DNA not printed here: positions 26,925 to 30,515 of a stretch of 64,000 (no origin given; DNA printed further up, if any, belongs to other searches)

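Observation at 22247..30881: Tandem giant Upf1/Dna2-family helicase-nuclease genes (Hhe-like plus Nhi/Dna2-like) followed by a secreted thermonuclease - candidate anti-phage defence locus next to hipBA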

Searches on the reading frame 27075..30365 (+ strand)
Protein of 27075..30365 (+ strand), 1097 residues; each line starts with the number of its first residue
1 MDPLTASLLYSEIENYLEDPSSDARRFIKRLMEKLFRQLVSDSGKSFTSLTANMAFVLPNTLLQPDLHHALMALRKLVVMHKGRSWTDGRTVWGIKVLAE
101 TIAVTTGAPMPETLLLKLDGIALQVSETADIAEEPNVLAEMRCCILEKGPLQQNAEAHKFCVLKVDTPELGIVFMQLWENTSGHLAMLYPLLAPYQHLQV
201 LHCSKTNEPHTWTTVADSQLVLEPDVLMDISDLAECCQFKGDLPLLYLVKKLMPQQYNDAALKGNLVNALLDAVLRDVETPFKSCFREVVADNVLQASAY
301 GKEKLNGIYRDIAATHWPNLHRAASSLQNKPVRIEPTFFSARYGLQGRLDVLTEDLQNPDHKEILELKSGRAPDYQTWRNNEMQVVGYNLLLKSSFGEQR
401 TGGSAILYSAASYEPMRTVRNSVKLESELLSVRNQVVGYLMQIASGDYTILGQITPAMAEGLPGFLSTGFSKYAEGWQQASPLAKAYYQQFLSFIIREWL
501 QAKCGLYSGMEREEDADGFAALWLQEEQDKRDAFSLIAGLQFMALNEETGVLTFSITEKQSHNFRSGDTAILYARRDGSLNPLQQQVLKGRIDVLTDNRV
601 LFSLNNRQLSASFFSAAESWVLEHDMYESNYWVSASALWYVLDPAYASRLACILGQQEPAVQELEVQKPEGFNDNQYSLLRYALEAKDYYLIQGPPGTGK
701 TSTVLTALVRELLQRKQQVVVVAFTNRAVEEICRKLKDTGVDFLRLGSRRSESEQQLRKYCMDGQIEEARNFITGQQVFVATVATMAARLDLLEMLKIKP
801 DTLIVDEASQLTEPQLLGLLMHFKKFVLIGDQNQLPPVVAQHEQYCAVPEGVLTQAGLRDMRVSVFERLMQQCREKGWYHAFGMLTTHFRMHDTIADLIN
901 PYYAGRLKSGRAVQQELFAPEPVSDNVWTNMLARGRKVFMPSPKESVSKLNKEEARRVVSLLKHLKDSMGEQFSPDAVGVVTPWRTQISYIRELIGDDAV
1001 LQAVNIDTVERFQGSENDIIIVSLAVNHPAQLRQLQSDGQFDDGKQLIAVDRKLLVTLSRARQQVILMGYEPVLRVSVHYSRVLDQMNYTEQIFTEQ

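Call 6: search_protein_families(library=pfam, proteins=[window:27075-30365:+], max_evalue=0.01)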
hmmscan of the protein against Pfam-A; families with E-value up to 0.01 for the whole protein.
window:27075-30365:+ (1097 aa): 16 families
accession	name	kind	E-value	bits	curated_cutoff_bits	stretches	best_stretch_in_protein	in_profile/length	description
PF13087.12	AAA_12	-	4.8e-30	105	27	1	862-1069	2-192/195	AAA domain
PF13086.12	AAA_11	-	6.7e-30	105.1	27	2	672-769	2-113/257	AAA domain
PF13245.12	AAA_19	-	9.3e-16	58.7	25.1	1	687-838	11-132/134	AAA domain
PF13604.12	AAA_30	-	4.9e-15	56.2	27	1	672-840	2-133/191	AAA domain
PF04851.21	ResIII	-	7.3e-08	32.9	22.5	1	678-830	20-157/164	Type III restriction enzyme, res subunit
PF00580.27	UvrD-helicase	-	1.4e-07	31.9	23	1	687-738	13-67/271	UvrD/REP helicase N-terminal domain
PF00270.35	DEAD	-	4.7e-07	30.1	26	1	675-813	3-131/167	DEAD/DEAH box helicase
PF05127.21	NAT10_TcmA_helicase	-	5.7e-07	30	22.7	1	692-828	2-118/176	RNA cytidine acetyltransferase NAT10/TcmA, helicase domain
PF07652.20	Flavi_DEAD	-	1.3e-05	25.7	21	1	690-755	7-72/148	Flavivirus DEAD domain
PF06745.19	ATPase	-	4.7e-05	23.3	26.6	1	687-748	19-79/231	KaiC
PF09848.15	SLFN-g3_helicase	-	0.00049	19.9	24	1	688-813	2-93/354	Schlafen group 3, DNA/RNA helicase domain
PF12775.13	AAA_7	-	0.00089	19.3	25.8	1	678-728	24-73/181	P-loop containing dynein motor region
PF13191.12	AAA_16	-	0.001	20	32.6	1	688-738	25-84/167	AAA ATPase domain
PF13401.12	AAA_22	-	0.0011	19.7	27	0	690-825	8-109/130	AAA domain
PF01443.25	Viral_helicase1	-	0.0014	18.9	21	0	790-837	47-99/228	Viral superfamily 1 RNA helicase core domain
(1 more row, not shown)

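Call 7: search_protein_families(library=padloc, proteins=[window:27075-30365:+], max_evalue=0.01)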
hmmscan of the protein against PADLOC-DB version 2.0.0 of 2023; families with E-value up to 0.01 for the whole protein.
window:27075-30365:+ (1097 aa): 56 families (the best 25 are shown)
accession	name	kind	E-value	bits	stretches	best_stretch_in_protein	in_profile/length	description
PDLC03920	MkoA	-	3.4e-55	185.9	2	772-1084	766-1094/1112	-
PDLC03921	MkoA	-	4.7e-44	148.5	2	801-1074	1298-1570/1607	-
PDLC03924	MkoC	-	3.9e-33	112.6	2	801-1087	672-962/1136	-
PDLC05009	PDC-S37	-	2.9e-14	49.8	2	794-837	932-975/1550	-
PDLC05064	PDC-S68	-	1.8e-11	40.5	1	669-838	683-824/1273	-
PDLC05065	PDC-S68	-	3.5e-10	36.3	1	686-838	619-745/1221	-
PDLC00127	GajB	-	1.8e-09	34.6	1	683-743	16-79/594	UrvD helicase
PDLC02895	DpdJ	-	2.6e-08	29.2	1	801-1072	194-455/2112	DpdJ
PDLC05035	PDC-S53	-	4.3e-08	29.7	1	670-750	493-570/900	-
PDLC00117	GajB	-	6.3e-08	29.6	1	683-741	23-84/604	UrvD helicase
PDLC02194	Hhe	-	7.5e-08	28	2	791-838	1372-1419/1911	-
PDLC01734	typeIV_RecD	-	7.6e-08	29.1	1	801-839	436-477/763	RecD_0_IVD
PDLC04140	mad8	-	2.7e-07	28.4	1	690-815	30-207/314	mads_8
PDLC00126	GajB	-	8.4e-07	26.2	1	672-742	21-90/606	UrvD helicase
PDLC02707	PbeA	-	1.4e-06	25.3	1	697-819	278-398/672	PbeA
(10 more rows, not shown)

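Call 8: search_protein_families(library=ncbifam, proteins=[window:27075-30365:+], max_evalue=0.01)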
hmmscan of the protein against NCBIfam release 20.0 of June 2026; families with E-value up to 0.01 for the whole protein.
window:27075-30365:+ (1097 aa): 13 families
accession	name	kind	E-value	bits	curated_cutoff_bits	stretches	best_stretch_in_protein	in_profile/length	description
NF040671.1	PLuB_AAA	exception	3.2e-73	246.8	999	2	526-1087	670-1248/1256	PLuB system helicase-like protein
TIGR00376.1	TIGR00376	hypoth_equivalog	7.1e-50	170.1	348.9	2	774-1087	344-627/639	IGHMBP2 family helicase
NF058533.1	antiphage_ProA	equivalog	2.5e-12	45.1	1500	2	801-1025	1305-1518/1903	anti-phage protein ProA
TIGR01447.1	recD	equivalog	1.5e-11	43.6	310.15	1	603-848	84-316/597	exodeoxyribonuclease V subunit alpha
TIGR01448.2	helicase_RecD2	equivalog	5.5e-11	41.3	500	2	557-729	199-372/713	SF1B family DNA helicase RecD2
NF042953.1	Hhe_antiphage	equivalog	8.3e-09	33.4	2000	2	794-838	1276-1320/1797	DUF4011 domain-containing anti-phage protein Hhe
TIGR02768.1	TraA_Ti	equivalog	8.8e-05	21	590.45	0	610-732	314-419/751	Ti-type conjugative transfer relaxase TraA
NF042913.1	CyRepA1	equivalog_domain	0.0018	17.2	200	1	690-762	5-73/595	plasmid replication protein, CyRepA1 family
TIGR04095.1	dnd_restrict_1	equivalog_domain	0.003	16.6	600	1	697-818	34-152/451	DNA phosphorothioation system restriction enzyme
TIGR00609.1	recB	equivalog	0.0032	15.6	696.05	1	691-759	13-85/1175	exodeoxyribonuclease V subunit beta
NF008127.0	PRK10875.1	equivalog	0.0035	15.9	671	0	691-840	175-313/619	exodeoxyribonuclease V subunit alpha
TIGR00372.1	cas4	equivalog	0.0042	16.9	65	0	338-397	61-114/180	CRISPR-associated protein Cas4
NF006799.0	PRK09302.1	equivalog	0.007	15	408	0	691-746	277-330/515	circadian clock protein KaiC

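Call 12: find_encoding_contigs(protein=window:27075-30365:+, flank=10000, max_places=6)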
Protein window:27075-30365:+ (1097 aa): no gene with exactly this product is on record in the collection.

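Call 13: find_homologous_proteins(query=window:27075-30365:+, max_evalue=1e-10)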
Query window:27075-30365:+ (1097 aa): 1339 proteins with E <= 1e-10 among 8000 candidates; the best 120 are listed.
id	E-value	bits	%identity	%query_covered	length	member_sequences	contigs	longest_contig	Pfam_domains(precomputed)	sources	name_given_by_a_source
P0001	0.0e+0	2490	100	100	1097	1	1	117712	PF13087.13,PF13086.13,PF05127.22,PF00270.36,PF13604.13,PF13245.13,PF07652.21,PF04851.22,PF00580.28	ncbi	-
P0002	0.0e+0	1980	79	100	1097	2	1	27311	PF13087.13,PF13086.13,PF05127.22,PF00270.36,PF13604.13,PF13245.13,PF04851.22,PF00580.28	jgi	-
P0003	0.0e+0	1273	55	98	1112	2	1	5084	PF13087.13,PF13086.13,PF05127.22,PF00270.36,PF13604.13,PF08696.18,PF13245.13,PF00580.28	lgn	-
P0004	0.0e+0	1273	54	99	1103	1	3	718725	PF13087.13,PF13086.13,PF00270.36,PF13604.13,PF08696.18,PF13245.13,PF00580.28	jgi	jgi:DNA replication ATP-dependent helicase Dna2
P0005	0.0e+0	1258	54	97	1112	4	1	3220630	PF13087.13,PF13086.13,PF05127.22,PF00270.36,PF13604.13,PF08696.18,PF13245.13,PF00580.28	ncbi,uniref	ncbi:DEAD/DEAH box helicase [Chitinophaga defluvii]|uniref:AAA domain-containing protein n=1 Tax=Chi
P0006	0.0e+0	1236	53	99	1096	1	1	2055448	PF13087.13,PF13086.13,PF13604.13,PF08696.18,PF13245.13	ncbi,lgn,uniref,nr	ncbi:AAA domain-containing protein [Chitinophaga niastensis]|uniref:AAA domain-containing protein n=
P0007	0.0e+0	1231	53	99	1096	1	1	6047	PF13087.13,PF13086.13,PF13604.13,PF08696.18,PF13245.13,PF00580.28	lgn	-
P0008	0.0e+0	1230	53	99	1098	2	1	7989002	PF13087.13,PF13086.13,PF13604.13,PF13245.13,PF00580.28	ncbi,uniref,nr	ncbi:AAA family ATPase [Chitinophaga sp. Mgbs1]|uniref:AAA family ATPase n=1 Tax=Chitinophaga solisi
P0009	0.0e+0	1229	54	98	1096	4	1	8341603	PF13087.13,PF13086.13,PF13604.13,PF08696.18,PF13245.13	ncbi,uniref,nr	ncbi:DEAD/DEAH box helicase [Chitinophaga sp. HK235]|uniref:DEAD/DEAH box helicase n=1 Tax=Chitinoph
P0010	0.0e+0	1227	53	99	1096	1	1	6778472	PF13087.13,PF13086.13,PF13604.13,PF08696.18,PF13245.13,PF00580.28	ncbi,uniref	ncbi:AAA domain-containing protein [Chitinophaga sp. MM2321]|uniref:DEAD/DEAH box helicase n=1 Tax=C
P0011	0.0e+0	1226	53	99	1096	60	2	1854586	PF13087.13,PF13086.13,PF00270.36,PF13604.13,PF08696.18,PF13245.13,PF00580.28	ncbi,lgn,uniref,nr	ncbi:AAA domain-containing protein [Chitinophaga ginsengisegetis]|uniref:AAA domain-containing prote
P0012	0.0e+0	1225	52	99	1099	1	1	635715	PF13087.13,PF13086.13,PF13604.13,PF13245.13,PF00580.28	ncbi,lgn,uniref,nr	ncbi:Superfamily I DNA and/or RNA helicase [Chitinophaga jiangningensis]|uniref:Superfamily I DNA an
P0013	0.0e+0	1223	52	99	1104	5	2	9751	PF13087.13,PF13086.13,PF13604.13,PF13245.13,PF00580.28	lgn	-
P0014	0.0e+0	1223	53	99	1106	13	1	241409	PF13087.13,PF13086.13,PF00270.36,PF13604.13,PF13245.13,PF00580.28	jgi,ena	jgi:hypothetical protein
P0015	0.0e+0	1218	52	99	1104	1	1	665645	PF13087.13,PF13086.13,PF13604.13,PF13245.13,PF00580.28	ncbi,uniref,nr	ncbi:DEAD/DEAH box helicase [Chitinophaga sp. sic0106]|uniref:DEAD/DEAH box helicase n=1 Tax=Chitino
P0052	0.0e+0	1059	47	99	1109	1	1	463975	PF13087.13,PF13086.13,PF00270.36,PF13604.13,PF13245.13,PF13643.12,PF00580.28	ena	-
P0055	0.0e+0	1037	47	99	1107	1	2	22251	PF13087.13,PF13086.13,PF00270.36,PF13604.13,PF13245.13,PF09848.16,PF04851.22,PF00580.28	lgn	-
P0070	1.4e-241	823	39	97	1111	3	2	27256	PF13087.13,PF13086.13,PF00270.36,PF12705.14,PF13604.13,PF13245.13,PF00580.28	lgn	-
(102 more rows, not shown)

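Call 14: find_encoding_contigs(protein=P0001, flank=10000, max_places=3)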
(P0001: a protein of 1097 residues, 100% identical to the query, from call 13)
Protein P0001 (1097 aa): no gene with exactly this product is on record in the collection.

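Call 15: find_encoding_contigs(protein=P0002, flank=10000, max_places=3)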
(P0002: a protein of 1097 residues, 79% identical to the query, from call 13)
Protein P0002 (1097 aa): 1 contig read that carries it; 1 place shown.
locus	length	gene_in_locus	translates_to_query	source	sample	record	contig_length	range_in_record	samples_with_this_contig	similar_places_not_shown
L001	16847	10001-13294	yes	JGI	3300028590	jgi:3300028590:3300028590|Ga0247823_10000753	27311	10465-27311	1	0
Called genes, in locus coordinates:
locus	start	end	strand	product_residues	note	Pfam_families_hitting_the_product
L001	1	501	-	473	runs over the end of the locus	PF01139:RtcB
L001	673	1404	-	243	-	PF10988:DUF2807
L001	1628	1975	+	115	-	PF13560:HTH_31 (weak), PF01381:HTH_3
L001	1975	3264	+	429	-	PF13657:Couple_hipA, PF07804:HipA_C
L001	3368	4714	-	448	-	PF00270:DEAD, PF04851:ResIII, PF00271:Helicase_C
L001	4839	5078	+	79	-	-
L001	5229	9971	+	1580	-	PF13195:DUF4011, PF13086:AAA_11, PF13245:AAA_19 (faint), PF13604:AAA_30 (faint), PF13087:AAA_12, PF18741:MTES_1575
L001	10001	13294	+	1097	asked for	PF00270:DEAD (weak), PF00580:UvrD-helicase (weak), PF04851:ResIII (weak), PF13086:AAA_11, PF13245:AAA_19, PF13604:AAA_30, PF13086:AAA_11, PF13087:AAA_12, +1 more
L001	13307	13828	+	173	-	PF00565:SNase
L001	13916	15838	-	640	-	PF01145:Band_7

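Call 17: find_related_loci(query=A1, collection=genome_contigs, flank=10000)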
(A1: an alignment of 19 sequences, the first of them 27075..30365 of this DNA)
Query A1 (1097 aa) in genome_contigs; peptide patterns used: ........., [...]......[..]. (x = any residue, [..] = any of these).
600 stretches matched a pattern (row limit reached: there are more); 420 encode a relative of the query (tblastn E <= 1e-3); the best 80 are kept; 80 distinct loci.
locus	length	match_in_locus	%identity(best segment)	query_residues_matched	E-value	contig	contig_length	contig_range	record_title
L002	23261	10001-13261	53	5-1088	0e+0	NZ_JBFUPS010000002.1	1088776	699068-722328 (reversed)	Chitinophaga sp. RCC_12 NODE_2_length_1088776_cov_85.785430, whole genome shotgun sequence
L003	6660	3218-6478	39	1-1087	0e+0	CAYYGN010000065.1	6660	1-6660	MAG TPA_asm: uncultured Saprospiraceae bacterium isolate SRP329715_co1_99 genome assembly, contig: NODE_17786_length_666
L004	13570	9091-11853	36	184-1093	3e-167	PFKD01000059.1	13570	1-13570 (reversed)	MAG: Flexibacter sp. CG_4_10_14_3_um_filter_32_15 CG_4_10_14_3_um_filter_scaffold_3048_c, whole genome shotgun sequence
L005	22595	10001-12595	36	208-1087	1e-164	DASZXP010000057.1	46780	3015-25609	MAG TPA_asm: Puia sp. isolate SMAG_U6186 k141_581029, whole genome shotgun sequence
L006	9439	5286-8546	35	8-1088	0e+0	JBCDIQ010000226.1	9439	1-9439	MAG: Bacteroidota bacterium isolate P01_H01_bin.183 k141_3284318_length_9439_cov_7.0000, whole genome shotgun sequence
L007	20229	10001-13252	40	5-1088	0e+0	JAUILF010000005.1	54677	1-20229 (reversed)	MAG: Bacteroidia bacterium isolate Co_bin.39 NODE_4339_length_54677_cov_1.208194, whole genome shotgun sequence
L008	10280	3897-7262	29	4-1085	9e-139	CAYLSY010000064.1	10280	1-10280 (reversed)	MAG TPA_asm: uncultured Hyphomicrobiales bacterium isolate SRP167436_co1_339 genome assembly, contig: NODE_10901_length_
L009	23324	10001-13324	31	6-1087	1e-136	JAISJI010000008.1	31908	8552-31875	MAG: Ignavibacteria bacterium isolate Hs463_bin107 k119_3959314, whole genome shotgun sequence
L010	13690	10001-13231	29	28-1087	6e-136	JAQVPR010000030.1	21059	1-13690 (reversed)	MAG: Candidatus Cloacimonadota bacterium isolate STF1_208 NODE_6050_length_21059_cov_4.109163_Sandtown_F1, whole genome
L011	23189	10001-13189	52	26-1087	0e+0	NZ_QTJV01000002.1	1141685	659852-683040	Chitinophaga silvisoli strain K20C18050901 contig2, whole genome shotgun sequence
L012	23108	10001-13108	30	29-1083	2e-134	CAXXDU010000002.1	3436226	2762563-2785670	MAG: Candidatus Cloacimonadaceae bacterium isolate aeeb7bac-a74c-40d2-9812-888eaa756e75 genome assembly, contig: contig_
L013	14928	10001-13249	34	28-1087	0e+0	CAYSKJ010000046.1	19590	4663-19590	MAG TPA_asm: uncultured bacterium isolate SRP241341_co1_270 genome assembly, contig: NODE_3172_length_19590_cov_5.367853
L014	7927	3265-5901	30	211-1087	1e-124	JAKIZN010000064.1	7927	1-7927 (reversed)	MAG: Bacteroidetes bacterium isolate UR.bin11 UR_contig_28971, whole genome shotgun sequence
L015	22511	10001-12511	30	220-1084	1e-118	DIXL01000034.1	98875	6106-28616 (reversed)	MAG TPA_asm: Cloacimonetes bacterium UBA6081 UBA6081_contig_2228, whole genome shotgun sequence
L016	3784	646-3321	30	220-1094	1e-121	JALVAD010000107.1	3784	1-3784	MAG: Saprospiraceae bacterium isolate 132-544_metabat2_scaf2bin.027 132-544_scaffold_14784_c1, whole genome shotgun sequ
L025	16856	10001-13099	29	27-1097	8e-108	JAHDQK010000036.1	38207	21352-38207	MAG: Candidatus Cloacimonadota bacterium isolate SM3-B16.2 k141_27498, whole genome shotgun sequence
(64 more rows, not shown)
